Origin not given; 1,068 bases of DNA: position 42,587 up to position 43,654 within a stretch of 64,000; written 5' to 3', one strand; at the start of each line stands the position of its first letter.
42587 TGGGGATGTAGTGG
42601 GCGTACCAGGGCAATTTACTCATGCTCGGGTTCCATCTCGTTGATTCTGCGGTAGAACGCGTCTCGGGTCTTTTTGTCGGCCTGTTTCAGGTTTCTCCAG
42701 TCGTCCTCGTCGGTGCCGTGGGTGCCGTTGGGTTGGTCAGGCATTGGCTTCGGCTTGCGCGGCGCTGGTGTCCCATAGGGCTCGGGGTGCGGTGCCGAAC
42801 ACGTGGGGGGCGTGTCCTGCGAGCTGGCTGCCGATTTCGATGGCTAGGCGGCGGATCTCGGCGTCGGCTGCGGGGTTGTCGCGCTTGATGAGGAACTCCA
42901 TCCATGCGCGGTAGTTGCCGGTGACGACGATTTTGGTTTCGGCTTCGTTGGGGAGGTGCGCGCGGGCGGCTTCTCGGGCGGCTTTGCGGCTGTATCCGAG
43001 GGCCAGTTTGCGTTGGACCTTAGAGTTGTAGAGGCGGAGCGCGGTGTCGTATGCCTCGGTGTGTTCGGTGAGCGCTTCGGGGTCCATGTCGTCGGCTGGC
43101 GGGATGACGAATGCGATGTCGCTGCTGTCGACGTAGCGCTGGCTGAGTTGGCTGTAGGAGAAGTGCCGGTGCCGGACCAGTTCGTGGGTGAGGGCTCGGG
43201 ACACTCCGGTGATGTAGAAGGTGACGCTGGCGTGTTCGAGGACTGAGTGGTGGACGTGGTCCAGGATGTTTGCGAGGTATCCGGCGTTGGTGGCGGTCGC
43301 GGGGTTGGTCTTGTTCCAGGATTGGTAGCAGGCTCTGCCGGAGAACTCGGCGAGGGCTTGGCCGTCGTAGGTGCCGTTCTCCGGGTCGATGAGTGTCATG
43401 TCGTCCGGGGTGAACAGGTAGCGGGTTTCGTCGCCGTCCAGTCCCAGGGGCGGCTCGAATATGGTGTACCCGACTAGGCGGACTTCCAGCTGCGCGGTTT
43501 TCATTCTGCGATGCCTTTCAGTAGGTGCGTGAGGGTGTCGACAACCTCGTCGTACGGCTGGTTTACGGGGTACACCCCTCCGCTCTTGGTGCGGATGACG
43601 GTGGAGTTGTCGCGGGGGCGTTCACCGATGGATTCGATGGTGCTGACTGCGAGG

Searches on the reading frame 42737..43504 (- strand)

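Call 49: search_protein_families(library=pfam, proteins=[window:42737-43504:-], max_evalue=0.001)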
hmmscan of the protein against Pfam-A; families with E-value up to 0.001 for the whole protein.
window:42737-43504:- (255 aa): 1 family
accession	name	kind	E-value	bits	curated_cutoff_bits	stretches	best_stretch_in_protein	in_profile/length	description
PF02511.20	Thy1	-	7.4e-53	179.6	24.8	1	46-234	7-191/191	Thymidylate synthase complementing protein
